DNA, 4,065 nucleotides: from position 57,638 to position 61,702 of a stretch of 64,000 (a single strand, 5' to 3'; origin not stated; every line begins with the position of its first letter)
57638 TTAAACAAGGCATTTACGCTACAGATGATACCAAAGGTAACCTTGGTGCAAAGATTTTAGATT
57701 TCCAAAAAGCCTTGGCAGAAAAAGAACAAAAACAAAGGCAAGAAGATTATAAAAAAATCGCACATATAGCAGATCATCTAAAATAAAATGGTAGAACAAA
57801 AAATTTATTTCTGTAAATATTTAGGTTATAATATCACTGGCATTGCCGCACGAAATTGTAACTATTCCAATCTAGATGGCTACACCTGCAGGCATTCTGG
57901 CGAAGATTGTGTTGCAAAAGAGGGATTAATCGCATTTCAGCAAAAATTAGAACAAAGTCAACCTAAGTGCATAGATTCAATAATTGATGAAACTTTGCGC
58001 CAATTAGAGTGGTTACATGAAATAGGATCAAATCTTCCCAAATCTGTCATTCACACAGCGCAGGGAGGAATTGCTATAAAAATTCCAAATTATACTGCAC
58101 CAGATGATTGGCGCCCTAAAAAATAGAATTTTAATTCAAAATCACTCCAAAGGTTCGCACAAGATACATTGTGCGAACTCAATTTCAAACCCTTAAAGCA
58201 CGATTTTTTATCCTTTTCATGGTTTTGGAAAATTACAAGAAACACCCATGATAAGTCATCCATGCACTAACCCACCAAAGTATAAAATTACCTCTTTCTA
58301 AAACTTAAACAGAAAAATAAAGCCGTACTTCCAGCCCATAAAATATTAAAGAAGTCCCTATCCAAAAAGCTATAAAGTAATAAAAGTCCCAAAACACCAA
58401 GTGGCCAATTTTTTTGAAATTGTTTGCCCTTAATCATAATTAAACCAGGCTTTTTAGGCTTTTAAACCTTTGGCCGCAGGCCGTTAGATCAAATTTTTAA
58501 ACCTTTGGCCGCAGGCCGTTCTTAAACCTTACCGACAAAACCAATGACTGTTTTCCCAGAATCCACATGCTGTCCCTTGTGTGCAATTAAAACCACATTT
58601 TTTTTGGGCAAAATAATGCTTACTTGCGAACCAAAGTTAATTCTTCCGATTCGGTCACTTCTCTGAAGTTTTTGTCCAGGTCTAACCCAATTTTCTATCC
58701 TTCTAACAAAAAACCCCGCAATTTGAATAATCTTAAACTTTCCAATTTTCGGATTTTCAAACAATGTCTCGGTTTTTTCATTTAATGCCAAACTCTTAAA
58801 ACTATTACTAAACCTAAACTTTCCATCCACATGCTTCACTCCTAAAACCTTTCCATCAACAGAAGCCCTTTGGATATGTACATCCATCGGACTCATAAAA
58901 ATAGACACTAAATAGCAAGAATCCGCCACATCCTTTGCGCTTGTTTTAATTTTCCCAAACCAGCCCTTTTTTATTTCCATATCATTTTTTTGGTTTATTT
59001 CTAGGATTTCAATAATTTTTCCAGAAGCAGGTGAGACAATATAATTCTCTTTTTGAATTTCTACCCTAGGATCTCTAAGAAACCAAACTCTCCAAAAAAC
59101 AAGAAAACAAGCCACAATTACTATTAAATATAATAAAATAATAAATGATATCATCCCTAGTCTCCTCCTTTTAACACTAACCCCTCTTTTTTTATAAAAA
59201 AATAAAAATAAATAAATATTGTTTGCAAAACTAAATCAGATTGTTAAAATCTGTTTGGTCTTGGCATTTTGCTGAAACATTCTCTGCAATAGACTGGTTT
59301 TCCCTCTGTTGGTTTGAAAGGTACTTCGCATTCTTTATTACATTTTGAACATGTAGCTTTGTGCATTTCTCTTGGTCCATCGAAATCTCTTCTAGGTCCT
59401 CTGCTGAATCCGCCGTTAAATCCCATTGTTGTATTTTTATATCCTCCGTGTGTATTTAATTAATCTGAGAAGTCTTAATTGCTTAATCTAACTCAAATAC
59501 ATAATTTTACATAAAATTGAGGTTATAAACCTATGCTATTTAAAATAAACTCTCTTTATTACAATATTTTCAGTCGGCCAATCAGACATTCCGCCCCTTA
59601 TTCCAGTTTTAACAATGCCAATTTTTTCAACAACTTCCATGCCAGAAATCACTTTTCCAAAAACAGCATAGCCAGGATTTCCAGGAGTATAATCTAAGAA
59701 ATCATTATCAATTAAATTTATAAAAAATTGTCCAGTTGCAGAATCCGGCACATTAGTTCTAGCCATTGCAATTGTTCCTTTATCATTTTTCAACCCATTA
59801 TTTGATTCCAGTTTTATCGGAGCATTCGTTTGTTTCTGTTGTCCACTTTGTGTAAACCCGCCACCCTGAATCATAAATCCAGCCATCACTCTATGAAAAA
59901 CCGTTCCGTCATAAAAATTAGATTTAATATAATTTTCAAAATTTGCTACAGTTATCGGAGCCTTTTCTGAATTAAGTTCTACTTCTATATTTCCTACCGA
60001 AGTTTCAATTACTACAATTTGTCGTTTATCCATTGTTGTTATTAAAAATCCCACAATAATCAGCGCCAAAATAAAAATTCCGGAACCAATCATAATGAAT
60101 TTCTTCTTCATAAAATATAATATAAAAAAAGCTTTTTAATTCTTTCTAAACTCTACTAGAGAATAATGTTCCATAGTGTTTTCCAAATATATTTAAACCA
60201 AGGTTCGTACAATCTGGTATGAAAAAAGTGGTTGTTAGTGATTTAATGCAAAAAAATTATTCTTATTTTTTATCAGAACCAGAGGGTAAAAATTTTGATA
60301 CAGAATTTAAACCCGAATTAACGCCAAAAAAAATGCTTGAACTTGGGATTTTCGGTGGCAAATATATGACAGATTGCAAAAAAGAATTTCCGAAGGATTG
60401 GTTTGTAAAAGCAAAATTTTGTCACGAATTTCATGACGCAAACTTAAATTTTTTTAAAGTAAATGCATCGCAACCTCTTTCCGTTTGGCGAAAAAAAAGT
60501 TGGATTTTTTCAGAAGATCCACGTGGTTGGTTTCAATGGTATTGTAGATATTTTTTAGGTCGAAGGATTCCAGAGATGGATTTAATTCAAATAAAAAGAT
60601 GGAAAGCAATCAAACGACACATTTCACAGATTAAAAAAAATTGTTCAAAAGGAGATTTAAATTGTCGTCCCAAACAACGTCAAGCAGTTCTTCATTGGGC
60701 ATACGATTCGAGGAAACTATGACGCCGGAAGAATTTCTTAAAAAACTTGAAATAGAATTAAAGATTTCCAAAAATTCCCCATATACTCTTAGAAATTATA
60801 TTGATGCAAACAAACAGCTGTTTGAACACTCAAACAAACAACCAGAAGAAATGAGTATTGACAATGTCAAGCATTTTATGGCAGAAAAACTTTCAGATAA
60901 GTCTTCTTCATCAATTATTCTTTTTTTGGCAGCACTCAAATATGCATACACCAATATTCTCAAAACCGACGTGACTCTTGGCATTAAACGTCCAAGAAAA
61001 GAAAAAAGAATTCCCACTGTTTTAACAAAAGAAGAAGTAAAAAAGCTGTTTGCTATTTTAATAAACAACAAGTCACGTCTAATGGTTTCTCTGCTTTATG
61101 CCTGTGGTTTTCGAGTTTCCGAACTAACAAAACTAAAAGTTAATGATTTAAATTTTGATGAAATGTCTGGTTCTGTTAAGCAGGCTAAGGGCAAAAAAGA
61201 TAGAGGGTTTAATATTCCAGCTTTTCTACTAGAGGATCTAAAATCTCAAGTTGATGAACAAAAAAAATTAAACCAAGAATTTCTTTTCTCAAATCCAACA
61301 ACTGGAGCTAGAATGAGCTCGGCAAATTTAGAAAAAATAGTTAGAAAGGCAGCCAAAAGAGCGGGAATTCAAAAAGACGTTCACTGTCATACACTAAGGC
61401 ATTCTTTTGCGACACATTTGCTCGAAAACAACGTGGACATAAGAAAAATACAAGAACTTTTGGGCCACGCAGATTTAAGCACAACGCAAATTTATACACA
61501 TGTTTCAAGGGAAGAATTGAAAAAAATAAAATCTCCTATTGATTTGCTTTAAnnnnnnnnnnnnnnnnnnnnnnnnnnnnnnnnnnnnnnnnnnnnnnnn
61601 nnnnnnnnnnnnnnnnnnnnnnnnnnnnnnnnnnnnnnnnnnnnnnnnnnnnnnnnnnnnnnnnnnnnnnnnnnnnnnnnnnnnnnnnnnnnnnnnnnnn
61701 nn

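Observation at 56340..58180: Tightly packed four-gene operon of unknown function with a palindrome-rich leader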

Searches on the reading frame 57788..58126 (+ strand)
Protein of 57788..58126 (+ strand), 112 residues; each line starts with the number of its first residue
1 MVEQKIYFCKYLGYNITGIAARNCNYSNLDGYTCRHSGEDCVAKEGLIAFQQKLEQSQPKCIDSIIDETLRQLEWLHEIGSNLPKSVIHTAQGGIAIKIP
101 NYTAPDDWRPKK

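Call 3: search_protein_families(library=pfam, proteins=[window:57788-58126:+], max_evalue=1)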
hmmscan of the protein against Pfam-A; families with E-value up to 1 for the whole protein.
window:57788-58126:+ (112 aa): 0 families

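Call 8: search_protein_families(library=phrogs, proteins=[window:57788-58126:+], max_evalue=1)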
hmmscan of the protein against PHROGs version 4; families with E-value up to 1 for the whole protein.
window:57788-58126:+ (112 aa): 0 families

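Call 9: search_protein_families(library=padloc, proteins=[window:57788-58126:+], max_evalue=1)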
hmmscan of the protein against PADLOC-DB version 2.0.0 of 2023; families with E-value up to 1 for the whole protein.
window:57788-58126:+ (112 aa): 0 families

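Call 10: search_protein_families(library=ncbifam, proteins=[window:57788-58126:+], max_evalue=1)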
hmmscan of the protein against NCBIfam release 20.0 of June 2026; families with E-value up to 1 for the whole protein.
window:57788-58126:+ (112 aa): 0 families

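Call 22: find_homologous_proteins(query=window:57788-58126:+, max_evalue=0.1)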
Query window:57788-58126:+ (112 aa): 2 proteins with E <= 0.1 among 2 candidates.
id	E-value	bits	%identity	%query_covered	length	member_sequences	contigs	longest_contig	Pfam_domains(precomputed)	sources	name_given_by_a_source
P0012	2.1e-72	258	100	100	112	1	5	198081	-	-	-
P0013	6.3e-17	80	52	77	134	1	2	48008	-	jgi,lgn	jgi:hypothetical protein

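Call 24: find_encoding_contigs(protein=P0013, flank=8000, max_places=3)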
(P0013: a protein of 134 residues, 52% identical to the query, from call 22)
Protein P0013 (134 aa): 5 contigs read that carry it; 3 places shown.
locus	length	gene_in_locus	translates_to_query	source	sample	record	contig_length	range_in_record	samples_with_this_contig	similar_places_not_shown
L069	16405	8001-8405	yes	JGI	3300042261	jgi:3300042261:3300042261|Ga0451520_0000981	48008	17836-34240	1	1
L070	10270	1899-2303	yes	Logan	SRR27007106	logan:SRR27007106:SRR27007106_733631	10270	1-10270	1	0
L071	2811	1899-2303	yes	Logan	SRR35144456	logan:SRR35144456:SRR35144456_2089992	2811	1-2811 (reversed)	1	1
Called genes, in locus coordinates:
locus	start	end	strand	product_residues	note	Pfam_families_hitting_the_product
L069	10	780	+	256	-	-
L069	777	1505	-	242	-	PF00149:Metallophos, PF12850:Metallophos_2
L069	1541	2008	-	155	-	-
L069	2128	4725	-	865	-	PF04851:ResIII (weak), PF00270:DEAD, PF00271:Helicase_C, PF22590:Cas3-like_C_2 (faint), PF19306:WHD_Lhr, PF08494:DEAD_assoc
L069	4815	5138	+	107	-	-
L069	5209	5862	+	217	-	-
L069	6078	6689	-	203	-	-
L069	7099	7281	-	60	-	-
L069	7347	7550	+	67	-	-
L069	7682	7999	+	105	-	-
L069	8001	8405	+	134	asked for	-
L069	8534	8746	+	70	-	-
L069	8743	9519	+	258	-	PF00239:Resolvase, PF07508:Recombinase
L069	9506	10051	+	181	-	PF07508:Recombinase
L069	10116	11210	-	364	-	PF03060:NMO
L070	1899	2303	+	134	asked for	-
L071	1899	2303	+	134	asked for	-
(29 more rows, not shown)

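Call 43: search_solved_structures(query=window:57788-58126:+, max_evalue=10)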
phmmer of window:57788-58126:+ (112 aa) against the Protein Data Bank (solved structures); distinct sequences matched with E-value up to 10: 6.
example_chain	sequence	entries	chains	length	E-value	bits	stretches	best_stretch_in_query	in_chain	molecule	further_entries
2q1m_A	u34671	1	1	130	1.1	12.6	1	37-72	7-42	Tumor necrosis factor ligand superfamily member 18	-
3b93_A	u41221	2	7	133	1.3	12.5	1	38-72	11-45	Tumor necrosis factor ligand superfamily member 18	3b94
4db5_A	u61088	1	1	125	1.3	12.4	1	39-74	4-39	Tumor necrosis factor ligand superfamily member 18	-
7khd_A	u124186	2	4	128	1.3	12.4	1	38-72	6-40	Tumor necrosis factor ligand superfamily member 18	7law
6o8w_e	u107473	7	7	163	1.6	12.1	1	44-98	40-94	30S ribosomal protein S5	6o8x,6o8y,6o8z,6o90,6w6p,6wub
7nhk_f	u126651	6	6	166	1.7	12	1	44-98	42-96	30S ribosomal protein S5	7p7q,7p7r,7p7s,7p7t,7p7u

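Call 66: predict_structure(alignment_id=A3)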
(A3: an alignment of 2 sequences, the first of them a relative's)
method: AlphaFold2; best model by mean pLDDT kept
length: 112 residues; sequences in the alignment: 2
mean_pLDDT: 39.8   pTM: 0.27
mean pLDDT of the five models: 39.8, 39.6, 38.1, 36.6, 35.3
residues with pLDDT >= 90: 0; 70-90: 0; 50-70: 17; < 50: 95
segments of 3 or more residues with pLDDT < 50: 1-48, 71-112
pLDDT, mean of each block of 10 residues (from residue 1): 26 33 39 39 46 54 50 46 37 32 36 31
secondary structure, 60 per line:
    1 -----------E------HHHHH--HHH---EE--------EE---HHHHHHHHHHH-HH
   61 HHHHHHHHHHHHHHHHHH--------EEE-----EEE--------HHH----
elements in order: H19-23 H47-57 H59-78 E87-89 E95-97

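Call 87: search_dna_similar(query=window:57788-58126:+, collection=phages, mode=protein, max_evalue=0.01, max_rows=5)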
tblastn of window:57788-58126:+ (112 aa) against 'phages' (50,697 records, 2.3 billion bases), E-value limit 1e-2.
No match.

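Call 105: find_encoding_contigs(protein=window:57788-58126:+, flank=2500, max_places=10)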
Protein window:57788-58126:+ (112 aa): 12 contigs read that carry it; 6 places shown.
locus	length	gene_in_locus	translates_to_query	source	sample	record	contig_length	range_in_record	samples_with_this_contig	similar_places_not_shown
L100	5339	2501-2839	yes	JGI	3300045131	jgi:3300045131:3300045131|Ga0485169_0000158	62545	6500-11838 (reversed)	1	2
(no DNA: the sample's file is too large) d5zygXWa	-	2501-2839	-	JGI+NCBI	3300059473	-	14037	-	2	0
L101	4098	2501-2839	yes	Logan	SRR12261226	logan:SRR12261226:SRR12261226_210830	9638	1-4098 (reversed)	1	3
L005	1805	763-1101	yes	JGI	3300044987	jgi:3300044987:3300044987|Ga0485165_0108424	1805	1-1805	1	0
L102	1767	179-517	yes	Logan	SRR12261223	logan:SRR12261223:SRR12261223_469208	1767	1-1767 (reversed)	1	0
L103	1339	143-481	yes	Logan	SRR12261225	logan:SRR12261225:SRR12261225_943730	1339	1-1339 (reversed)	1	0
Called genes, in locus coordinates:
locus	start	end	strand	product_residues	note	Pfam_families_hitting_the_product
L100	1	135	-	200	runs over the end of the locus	-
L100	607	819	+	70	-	-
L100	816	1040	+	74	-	-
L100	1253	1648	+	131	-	-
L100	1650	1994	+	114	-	-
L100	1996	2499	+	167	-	-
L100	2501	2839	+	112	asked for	-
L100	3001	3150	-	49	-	-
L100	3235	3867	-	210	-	PF02666:PS_Dcarbxylase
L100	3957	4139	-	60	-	PF23477:zf_Tbcl_2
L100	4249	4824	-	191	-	PF00160:Pro_isomerase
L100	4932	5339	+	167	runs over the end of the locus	-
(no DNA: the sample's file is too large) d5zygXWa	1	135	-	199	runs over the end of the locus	-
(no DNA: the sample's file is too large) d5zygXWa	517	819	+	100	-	-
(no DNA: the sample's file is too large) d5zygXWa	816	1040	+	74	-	-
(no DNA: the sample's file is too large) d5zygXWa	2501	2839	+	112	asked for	-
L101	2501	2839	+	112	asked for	-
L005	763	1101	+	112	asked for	-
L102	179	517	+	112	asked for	-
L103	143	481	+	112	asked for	-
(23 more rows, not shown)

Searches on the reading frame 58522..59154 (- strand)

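Call 3: search_protein_families(library=pfam, proteins=[window:58522-59154:-], max_evalue=1)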
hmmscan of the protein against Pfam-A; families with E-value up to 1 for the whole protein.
window:58522-59154:- (210 aa): 4 families
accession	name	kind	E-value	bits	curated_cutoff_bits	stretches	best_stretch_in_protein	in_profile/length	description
PF02666.20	PS_Dcarbxylase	-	8e-39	133.8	22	1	22-204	5-197/198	Phosphatidylserine decarboxylase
PF06837.17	Fijivirus_P9-2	-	0.0053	16.9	27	1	2-70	88-153/178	Fijivirus P9-2 protein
PF22748.1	PexRD54_WY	-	0.093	13.1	27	1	119-136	17-34/42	Effector PexRD54, WY-domain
PF17745.6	Ydr279_N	-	0.21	12.3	25.2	1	22-66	12-54/79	Ydr279p protein triple barrel domain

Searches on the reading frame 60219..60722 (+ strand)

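Call 3: search_protein_families(library=pfam, proteins=[window:60219-60722:+], max_evalue=1)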
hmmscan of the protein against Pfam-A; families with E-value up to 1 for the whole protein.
window:60219-60722:+ (167 aa): 1 family
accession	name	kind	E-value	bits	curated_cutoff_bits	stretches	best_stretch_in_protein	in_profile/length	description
PF06188.17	HrpE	-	0.0042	17.4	23.5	1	125-166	113-154/191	HrpE/YscL/FliH and V-type ATPase subunit E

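Call 82: search_protein_families(library=ncbifam, proteins=[window:60219-60722:+], max_evalue=0.01)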
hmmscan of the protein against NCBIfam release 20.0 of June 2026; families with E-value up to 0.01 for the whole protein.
window:60219-60722:+ (167 aa): 0 families

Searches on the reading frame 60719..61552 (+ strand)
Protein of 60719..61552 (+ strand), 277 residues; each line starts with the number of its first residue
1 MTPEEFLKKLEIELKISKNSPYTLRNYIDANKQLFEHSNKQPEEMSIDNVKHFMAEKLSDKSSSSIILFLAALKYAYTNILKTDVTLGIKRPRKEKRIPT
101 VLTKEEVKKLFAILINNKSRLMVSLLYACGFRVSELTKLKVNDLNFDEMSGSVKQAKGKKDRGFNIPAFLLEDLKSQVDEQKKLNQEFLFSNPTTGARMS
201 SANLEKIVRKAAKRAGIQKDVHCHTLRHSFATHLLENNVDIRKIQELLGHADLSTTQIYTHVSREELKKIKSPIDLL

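Call 81: search_solved_structures(query=window:60719-61552:+, max_evalue=1e-10)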
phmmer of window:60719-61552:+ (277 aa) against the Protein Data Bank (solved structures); distinct sequences matched with E-value up to 1e-10: 9.
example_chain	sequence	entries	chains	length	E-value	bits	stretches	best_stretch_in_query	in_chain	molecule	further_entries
2a3v_A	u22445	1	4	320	3.6e-42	148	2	198-275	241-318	site-specific recombinase IntI4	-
5hxy_A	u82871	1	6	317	2.3e-38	135.5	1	5-269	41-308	Tyrosine recombinase XerA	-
4a8e_A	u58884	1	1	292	6.2e-38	134.1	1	3-270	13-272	PROBABLE TYROSINE RECOMBINASE XERC-LIKE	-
1a0p_A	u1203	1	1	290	1.1e-25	94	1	4-270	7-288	SITE-SPECIFIC RECOMBINASE XERD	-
5dcf_A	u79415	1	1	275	2.9e-20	76.2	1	118-270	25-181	Tyrosine recombinase XerD,DNA translocase FtsK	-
5jjv_A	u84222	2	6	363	4.3e-20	75.7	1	96-270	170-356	Tyrosine recombinase XerH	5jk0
9i5v_14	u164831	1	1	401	6.5e-19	71.8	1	41-270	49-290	Ribosome-associated translation inhibitor RaiA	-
5vfz_A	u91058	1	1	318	5.7e-15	58.9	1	88-265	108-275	Gp33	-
3nkh_A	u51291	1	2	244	1.8e-13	54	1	169-268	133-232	Integrase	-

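Call 82: search_protein_families(library=ncbifam, proteins=[window:60719-61552:+], max_evalue=0.01)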
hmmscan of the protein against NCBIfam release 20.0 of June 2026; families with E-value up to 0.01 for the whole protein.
window:60719-61552:+ (277 aa): 13 families
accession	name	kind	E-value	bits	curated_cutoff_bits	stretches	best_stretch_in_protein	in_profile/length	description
NF040815.2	recomb_XerA_Arch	equivalog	1.2e-65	221.7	220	1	11-270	4-262/263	site-specific tyrosine recombinase/integron integrase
TIGR02249.1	integrase_gron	subfamily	7.1e-64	216.1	265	2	6-190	1-188/315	integron integrase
TIGR02225.1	recomb_XerD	equivalog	3.2e-58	197.4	329.6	1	4-270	1-282/290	site-specific tyrosine recombinase XerD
NF001399.0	PRK00283.1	subfamily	2e-55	188.1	279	1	4-270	10-291/300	tyrosine recombinase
TIGR02224.1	recomb_XerC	equivalog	2.8e-54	184.5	335.15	1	4-270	1-285/295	tyrosine recombinase XerC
NF011946.0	PRK15417.1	equivalog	9.4e-41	140.1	435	2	37-180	48-194/337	integron integrase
NF002331.0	PRK01287.1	subfamily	6.7e-34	117.4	371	1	87-271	126-321/365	site-specific tyrosine recombinase XerC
NF003462.0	PRK05084.1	equivalog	1.3e-25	90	267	1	117-269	193-351/360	tyrosine recombinase XerS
NF007370.0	PRK09870.1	subfamily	4.6e-13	49.2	221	1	117-261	32-178/200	tyrosine-type DNA invertase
NF007371.0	PRK09871.1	subfamily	1.2e-12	47.8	222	1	120-261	29-173/198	tyrosine-type DNA invertase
NF040693.1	recomb_GmtY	equivalog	1.3e-09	37.8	340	1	180-268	344-438/441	gamma-mobile-trio recombinase GmtY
NF041502.1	integrase_1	equivalog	6.5e-08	31.7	350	1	163-272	258-370/484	site-specific integrase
NF002685.0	PRK02436.1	equivalog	0.0001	22.2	178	1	101-255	96-239/245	site-specific tyrosine recombinase XerD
